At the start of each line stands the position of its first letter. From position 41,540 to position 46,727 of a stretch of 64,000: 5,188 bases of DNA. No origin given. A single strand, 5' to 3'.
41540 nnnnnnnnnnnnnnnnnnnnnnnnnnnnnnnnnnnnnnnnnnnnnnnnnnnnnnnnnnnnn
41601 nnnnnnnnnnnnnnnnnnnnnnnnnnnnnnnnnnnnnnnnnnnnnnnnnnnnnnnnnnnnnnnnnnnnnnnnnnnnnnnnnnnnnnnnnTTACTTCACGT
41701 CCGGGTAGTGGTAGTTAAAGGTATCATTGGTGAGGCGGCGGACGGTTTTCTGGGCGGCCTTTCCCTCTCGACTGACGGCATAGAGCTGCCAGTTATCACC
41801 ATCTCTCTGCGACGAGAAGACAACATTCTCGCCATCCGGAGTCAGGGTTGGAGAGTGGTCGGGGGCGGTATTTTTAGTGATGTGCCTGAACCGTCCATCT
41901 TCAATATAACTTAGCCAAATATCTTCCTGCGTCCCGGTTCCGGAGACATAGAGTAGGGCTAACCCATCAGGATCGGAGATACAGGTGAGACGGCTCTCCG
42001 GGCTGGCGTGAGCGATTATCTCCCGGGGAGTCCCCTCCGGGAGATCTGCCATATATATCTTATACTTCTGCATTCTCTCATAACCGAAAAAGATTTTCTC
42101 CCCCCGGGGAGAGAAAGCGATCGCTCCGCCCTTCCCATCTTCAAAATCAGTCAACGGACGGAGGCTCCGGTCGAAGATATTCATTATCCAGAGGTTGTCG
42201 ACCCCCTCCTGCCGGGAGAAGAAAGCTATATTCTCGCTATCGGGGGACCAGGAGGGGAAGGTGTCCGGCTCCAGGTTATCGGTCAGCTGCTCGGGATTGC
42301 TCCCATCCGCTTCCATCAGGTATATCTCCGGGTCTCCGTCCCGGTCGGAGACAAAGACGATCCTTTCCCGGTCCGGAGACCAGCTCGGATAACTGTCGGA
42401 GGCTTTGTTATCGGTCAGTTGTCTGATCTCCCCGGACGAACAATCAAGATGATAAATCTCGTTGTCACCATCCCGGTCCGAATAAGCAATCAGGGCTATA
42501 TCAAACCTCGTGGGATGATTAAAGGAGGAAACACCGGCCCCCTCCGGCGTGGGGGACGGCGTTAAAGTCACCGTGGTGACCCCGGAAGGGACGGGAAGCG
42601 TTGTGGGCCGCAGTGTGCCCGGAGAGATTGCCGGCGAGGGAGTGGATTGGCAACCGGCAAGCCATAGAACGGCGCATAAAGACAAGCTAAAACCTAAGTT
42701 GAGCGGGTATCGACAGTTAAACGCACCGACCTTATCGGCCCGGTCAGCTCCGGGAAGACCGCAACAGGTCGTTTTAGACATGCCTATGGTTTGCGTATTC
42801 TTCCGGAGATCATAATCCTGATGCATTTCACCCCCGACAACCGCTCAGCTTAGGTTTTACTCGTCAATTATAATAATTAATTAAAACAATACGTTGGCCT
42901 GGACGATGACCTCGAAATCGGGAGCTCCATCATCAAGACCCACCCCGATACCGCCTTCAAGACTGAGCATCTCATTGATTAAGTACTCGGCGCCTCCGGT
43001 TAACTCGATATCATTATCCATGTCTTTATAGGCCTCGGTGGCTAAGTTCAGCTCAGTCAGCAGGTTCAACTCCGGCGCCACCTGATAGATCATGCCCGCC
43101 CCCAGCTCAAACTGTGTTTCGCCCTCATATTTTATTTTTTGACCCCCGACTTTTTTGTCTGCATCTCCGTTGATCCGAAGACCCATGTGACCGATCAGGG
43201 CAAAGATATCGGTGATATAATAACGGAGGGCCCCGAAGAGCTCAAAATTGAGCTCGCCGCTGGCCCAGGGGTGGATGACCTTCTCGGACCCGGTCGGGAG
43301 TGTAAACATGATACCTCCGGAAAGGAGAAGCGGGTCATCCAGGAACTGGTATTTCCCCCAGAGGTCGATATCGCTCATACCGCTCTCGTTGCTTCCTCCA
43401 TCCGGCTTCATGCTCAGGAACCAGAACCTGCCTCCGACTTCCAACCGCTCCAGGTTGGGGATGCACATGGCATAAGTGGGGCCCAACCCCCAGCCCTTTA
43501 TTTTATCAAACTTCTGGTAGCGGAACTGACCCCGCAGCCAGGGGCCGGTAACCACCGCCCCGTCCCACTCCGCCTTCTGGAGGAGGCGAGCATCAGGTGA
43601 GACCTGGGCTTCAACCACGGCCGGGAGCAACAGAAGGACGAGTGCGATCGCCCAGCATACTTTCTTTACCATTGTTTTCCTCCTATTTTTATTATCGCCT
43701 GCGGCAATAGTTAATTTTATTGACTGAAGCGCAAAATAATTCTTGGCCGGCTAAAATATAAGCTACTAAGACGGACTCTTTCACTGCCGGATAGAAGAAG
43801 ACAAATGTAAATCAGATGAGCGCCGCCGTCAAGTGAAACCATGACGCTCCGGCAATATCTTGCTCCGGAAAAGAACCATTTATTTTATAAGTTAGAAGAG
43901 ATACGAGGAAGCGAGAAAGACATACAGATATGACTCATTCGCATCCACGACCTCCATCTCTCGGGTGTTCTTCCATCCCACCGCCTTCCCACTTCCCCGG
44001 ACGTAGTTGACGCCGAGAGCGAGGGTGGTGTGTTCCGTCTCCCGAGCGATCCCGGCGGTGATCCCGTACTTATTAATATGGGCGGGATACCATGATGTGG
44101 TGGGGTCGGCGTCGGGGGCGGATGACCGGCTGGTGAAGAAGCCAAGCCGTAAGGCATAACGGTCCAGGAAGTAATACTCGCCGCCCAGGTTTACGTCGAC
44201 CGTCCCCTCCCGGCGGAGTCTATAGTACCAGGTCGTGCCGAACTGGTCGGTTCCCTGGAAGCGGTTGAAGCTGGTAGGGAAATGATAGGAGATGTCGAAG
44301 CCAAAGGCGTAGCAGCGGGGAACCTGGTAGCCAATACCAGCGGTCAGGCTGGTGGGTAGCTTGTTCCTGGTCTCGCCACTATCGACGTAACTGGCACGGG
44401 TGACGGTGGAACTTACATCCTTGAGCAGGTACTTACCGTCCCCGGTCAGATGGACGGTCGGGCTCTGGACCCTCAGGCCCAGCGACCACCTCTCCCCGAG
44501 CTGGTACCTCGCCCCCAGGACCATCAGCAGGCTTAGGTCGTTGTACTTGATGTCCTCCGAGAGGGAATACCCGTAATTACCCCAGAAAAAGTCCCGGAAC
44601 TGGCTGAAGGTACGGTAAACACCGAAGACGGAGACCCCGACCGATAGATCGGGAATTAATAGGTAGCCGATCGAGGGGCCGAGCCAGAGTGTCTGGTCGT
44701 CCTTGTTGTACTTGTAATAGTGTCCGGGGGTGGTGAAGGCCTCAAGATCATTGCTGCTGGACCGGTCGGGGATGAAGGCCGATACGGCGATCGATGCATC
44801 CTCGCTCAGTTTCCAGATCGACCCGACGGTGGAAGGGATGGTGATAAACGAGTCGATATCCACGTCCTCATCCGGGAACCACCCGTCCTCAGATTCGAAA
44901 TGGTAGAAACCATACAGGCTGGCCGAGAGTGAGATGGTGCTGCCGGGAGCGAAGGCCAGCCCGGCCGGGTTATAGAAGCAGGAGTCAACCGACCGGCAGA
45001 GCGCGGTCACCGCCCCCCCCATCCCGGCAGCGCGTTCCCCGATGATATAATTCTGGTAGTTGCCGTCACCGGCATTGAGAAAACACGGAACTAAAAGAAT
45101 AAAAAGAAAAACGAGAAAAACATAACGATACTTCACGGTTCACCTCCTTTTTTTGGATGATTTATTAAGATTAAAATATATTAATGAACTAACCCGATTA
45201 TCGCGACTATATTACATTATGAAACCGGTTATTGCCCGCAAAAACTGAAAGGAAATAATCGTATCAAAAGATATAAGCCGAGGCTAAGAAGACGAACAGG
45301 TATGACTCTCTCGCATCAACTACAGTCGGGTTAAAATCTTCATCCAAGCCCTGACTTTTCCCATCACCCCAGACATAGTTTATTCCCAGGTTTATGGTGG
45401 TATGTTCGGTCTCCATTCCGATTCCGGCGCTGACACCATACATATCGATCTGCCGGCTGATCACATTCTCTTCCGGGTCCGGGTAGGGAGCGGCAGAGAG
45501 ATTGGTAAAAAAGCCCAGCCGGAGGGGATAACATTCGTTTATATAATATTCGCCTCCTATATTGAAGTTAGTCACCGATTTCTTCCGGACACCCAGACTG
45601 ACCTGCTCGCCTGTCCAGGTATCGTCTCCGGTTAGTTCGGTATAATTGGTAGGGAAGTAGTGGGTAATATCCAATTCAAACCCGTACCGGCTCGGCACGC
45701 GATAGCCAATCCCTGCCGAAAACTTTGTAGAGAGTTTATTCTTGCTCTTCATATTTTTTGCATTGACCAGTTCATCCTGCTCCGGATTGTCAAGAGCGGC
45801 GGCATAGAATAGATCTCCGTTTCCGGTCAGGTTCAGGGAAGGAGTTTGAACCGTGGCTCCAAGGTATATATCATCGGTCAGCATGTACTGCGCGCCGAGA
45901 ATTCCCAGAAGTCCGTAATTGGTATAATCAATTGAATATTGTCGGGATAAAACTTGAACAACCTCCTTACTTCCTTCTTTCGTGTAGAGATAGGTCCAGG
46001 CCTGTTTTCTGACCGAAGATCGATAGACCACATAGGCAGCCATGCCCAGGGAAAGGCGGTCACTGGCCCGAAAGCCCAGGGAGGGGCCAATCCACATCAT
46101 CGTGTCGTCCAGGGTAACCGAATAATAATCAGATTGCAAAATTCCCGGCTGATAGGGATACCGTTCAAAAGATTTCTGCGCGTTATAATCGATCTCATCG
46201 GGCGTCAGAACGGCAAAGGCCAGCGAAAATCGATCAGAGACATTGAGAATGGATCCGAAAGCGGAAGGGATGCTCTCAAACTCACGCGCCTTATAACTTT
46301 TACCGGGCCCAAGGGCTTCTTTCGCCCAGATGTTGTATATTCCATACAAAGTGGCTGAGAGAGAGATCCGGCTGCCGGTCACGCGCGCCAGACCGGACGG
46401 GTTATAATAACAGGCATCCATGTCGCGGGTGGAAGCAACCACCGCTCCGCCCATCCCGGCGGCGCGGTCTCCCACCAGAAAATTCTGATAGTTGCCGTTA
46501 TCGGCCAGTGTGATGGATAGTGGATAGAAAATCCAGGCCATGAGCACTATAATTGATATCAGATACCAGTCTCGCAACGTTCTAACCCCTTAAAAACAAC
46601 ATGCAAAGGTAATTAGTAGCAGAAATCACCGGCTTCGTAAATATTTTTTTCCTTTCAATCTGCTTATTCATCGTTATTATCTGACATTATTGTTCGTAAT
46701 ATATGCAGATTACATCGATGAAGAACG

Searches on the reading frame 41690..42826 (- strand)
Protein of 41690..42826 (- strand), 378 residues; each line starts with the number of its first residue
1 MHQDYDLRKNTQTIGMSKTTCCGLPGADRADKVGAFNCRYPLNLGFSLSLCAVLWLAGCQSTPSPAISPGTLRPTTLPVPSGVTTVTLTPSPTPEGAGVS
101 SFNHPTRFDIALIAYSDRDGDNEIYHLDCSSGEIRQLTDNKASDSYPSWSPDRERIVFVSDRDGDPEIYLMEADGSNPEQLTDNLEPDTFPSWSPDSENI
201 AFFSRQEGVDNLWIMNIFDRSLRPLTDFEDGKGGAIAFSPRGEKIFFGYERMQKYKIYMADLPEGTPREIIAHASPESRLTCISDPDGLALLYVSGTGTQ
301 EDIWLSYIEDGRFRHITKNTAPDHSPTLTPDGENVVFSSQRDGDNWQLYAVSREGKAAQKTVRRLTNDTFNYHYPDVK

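Call 8: search_protein_families(library=pfam, proteins=[window:41690-42826:-])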
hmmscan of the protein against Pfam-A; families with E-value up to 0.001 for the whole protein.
window:41690-42826:- (378 aa): 3 families
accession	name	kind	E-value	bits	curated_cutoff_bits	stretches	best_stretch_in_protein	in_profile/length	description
PF07676.18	PD40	-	7.7e-31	105.8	20.9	3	135-169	2-37/38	WD40-like Beta Propeller Repeat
PF00930.27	DPPIV_N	-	2.6e-11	43.3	22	1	122-184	23-81/354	Dipeptidyl peptidase IV (DPP IV) N-terminal region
PF14583.12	Pectate_lyase22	-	8.4e-06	25.2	30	0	139-173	348-382/386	Oligogalacturonate lyase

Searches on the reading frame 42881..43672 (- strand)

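Call 8: search_protein_families(library=pfam, proteins=[window:42881-43672:-])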
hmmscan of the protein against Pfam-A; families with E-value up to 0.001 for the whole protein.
window:42881-43672:- (263 aa): 1 family
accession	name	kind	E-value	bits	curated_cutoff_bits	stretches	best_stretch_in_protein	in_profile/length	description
PF13557.12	Phenol_MetA_deg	-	4.1e-06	27.5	22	1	50-254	27-233/242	Putative MetA-pathway of phenol degradation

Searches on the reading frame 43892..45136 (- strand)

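Call 8: search_protein_families(library=pfam, proteins=[window:43892-45136:-])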
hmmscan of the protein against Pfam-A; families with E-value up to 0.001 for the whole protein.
window:43892-45136:- (414 aa): 1 family
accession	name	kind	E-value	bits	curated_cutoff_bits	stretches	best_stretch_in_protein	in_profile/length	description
PF03349.22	Toluene_X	-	8e-10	38.2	29.7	1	39-348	27-352/421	Outer membrane protein transport protein (OMPP1/FadL/TodX)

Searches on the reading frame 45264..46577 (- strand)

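Call 8: search_protein_families(library=pfam, proteins=[window:45264-46577:-])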
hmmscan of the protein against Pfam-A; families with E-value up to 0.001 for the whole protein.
window:45264-46577:- (437 aa): 2 families
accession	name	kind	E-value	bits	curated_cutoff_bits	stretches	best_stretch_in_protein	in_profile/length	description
PF03349.22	Toluene_X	-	6.1e-11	41.9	29.7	1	40-406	25-386/421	Outer membrane protein transport protein (OMPP1/FadL/TodX)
PF13505.12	OMP_b-brl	-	0.00089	19.9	28.7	0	149-250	69-157/175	Outer membrane protein beta-barrel domain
